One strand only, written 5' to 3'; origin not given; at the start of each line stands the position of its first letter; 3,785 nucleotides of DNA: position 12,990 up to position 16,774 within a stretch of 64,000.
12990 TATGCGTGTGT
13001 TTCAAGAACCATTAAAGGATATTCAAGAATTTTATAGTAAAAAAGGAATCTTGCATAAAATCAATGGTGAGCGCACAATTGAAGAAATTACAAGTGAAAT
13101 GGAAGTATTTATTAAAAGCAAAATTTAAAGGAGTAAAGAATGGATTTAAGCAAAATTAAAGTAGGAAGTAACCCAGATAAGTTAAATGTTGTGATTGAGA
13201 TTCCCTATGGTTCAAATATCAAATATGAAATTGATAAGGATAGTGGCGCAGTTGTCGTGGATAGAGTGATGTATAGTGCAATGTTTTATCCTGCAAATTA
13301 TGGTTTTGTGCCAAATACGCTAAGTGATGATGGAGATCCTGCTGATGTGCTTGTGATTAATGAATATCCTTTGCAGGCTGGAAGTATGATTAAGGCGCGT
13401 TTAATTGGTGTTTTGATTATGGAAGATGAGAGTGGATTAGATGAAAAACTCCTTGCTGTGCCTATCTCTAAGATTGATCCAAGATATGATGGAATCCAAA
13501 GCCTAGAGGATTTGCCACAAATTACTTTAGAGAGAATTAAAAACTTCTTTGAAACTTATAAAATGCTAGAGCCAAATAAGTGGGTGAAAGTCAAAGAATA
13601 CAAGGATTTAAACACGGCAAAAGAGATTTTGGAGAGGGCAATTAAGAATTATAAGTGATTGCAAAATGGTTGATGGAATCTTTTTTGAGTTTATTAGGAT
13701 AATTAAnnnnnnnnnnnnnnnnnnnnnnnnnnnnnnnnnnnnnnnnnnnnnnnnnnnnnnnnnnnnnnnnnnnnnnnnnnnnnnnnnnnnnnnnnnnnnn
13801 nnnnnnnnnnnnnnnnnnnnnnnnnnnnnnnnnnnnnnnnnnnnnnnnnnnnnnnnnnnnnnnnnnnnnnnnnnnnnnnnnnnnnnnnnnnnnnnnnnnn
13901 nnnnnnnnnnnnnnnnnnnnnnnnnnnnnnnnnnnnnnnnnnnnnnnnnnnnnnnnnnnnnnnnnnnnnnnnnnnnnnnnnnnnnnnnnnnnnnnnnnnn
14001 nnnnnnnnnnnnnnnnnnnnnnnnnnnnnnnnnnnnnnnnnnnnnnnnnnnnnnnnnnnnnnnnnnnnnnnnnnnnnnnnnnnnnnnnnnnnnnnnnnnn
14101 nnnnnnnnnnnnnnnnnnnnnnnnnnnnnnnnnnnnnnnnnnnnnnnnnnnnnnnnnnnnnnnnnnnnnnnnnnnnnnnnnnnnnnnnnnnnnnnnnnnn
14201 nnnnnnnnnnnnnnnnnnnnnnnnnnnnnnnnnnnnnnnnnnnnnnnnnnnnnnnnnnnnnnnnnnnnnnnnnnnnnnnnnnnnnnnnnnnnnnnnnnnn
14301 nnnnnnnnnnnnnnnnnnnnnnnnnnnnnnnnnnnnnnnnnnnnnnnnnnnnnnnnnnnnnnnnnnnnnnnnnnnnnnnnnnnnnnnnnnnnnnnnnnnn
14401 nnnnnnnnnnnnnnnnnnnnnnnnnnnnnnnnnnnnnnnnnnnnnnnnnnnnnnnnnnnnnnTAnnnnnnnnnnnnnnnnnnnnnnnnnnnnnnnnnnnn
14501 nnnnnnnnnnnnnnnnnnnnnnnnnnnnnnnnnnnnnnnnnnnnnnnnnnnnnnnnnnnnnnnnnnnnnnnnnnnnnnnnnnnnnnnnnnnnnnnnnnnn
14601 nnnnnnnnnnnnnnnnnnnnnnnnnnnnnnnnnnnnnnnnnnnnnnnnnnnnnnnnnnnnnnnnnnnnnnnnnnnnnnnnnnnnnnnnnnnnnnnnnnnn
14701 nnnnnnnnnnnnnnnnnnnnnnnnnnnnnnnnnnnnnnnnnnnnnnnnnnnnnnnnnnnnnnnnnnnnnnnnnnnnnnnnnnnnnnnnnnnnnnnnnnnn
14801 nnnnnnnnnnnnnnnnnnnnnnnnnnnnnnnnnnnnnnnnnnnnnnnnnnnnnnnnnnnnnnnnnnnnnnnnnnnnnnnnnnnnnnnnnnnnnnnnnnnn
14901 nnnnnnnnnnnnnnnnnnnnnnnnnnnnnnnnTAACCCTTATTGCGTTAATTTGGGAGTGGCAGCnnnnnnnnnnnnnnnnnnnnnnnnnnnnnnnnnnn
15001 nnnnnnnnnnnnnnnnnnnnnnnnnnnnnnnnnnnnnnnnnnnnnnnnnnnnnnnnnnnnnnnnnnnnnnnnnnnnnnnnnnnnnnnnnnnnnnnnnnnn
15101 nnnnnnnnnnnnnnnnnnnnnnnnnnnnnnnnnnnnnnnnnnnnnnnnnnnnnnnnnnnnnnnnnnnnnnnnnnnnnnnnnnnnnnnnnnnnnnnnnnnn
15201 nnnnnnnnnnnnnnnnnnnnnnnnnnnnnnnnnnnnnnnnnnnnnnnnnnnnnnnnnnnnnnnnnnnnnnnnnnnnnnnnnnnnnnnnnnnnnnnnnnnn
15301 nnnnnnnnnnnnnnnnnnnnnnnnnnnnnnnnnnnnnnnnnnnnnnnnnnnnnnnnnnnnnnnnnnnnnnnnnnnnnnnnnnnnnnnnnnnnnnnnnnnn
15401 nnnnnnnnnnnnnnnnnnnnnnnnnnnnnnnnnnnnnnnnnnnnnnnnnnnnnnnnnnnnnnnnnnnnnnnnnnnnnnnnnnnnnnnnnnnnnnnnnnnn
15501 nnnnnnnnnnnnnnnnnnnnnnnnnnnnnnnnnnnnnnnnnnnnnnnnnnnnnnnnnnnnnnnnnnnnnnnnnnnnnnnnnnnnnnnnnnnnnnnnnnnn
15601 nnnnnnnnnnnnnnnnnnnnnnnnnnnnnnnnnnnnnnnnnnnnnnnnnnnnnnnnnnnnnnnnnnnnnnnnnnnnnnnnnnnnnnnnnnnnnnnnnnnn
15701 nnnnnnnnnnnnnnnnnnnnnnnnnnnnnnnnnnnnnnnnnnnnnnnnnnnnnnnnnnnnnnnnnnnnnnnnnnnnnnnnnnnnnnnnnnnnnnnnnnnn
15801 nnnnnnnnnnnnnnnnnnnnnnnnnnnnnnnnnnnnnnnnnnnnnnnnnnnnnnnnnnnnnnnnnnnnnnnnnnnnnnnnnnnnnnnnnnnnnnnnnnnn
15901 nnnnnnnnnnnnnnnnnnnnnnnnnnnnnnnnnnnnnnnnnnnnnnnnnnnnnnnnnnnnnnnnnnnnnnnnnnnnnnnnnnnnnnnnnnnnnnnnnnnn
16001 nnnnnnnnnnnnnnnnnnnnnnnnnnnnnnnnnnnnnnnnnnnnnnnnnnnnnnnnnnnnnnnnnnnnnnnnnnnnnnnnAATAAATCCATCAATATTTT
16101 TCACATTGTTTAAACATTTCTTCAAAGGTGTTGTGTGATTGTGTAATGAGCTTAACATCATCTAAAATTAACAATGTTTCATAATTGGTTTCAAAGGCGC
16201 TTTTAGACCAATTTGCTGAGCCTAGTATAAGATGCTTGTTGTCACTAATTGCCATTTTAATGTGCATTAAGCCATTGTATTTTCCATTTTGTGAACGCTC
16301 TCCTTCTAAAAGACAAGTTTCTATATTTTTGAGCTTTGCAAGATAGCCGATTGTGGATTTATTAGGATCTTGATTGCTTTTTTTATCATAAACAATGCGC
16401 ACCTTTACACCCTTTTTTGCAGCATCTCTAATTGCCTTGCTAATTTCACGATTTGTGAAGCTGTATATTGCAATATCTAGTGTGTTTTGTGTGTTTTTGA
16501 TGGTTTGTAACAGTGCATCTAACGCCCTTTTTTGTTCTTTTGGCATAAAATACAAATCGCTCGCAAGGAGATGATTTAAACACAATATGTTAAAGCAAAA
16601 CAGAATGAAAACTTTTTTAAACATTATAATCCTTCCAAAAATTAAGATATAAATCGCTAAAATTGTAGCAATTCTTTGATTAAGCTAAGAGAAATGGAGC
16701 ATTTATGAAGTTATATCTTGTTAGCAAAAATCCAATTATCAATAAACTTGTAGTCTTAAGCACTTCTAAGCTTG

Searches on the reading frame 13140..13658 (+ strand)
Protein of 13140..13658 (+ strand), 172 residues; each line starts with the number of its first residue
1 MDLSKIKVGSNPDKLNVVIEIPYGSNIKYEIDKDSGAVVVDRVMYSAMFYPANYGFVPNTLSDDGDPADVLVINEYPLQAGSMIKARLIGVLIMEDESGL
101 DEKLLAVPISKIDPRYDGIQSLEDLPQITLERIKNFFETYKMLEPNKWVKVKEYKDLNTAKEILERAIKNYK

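Call 77: search_protein_families(library=ncbifam, proteins=[window:13140-13658:+], max_evalue=0.00001)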
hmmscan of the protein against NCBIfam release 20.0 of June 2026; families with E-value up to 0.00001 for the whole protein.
window:13140-13658:+ (172 aa): 3 families
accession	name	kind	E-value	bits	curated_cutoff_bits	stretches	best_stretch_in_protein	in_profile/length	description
NF002317.0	PRK01250.1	equivalog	2.9e-74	248.7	200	1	1-172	1-174/176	inorganic diphosphatase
NF002578.0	PRK02230.1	equivalog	5.5e-46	156.3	246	1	13-168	4-157/185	inorganic pyrophosphatase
NF001886.0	PRK00642.1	equivalog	3.9e-29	101.7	247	2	63-172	92-202/208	inorganic pyrophosphatase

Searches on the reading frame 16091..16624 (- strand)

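Call 77: search_protein_families(library=ncbifam, proteins=[window:16091-16624:-], max_evalue=0.00001)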
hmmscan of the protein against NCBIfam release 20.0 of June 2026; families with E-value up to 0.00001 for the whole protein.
window:16091-16624:- (177 aa): 7 families
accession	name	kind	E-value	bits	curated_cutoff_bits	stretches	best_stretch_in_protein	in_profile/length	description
NF010492.0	PRK13912.1-3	equivalog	4.9e-71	238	297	1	1-177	1-178/178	nuclease NucT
NF010491.0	PRK13912.1-2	equivalog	1.7e-50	171.3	225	1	10-174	12-177/180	nuclease NucT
NF010493.0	PRK13912.1-4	equivalog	9.9e-39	133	351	1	18-177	12-171/171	nuclease NucT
NF010490.0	PRK13912.1-1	equivalog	2.6e-24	86.1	211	1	5-171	5-156/159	nuclease NucT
NF038319.1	DISARM_DrmC_I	equivalog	1.5e-17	63.9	133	1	36-170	97-234/236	DISARM system phospholipase D-like protein DrmC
NF009107.0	PRK12452.1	equivalog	2.9e-11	42.8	787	1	33-174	344-480/509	cardiolipin synthase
TIGR04265.1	bac_cardiolipin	equivalog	2.1e-10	40.2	290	0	30-91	126-191/483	cardiolipin synthase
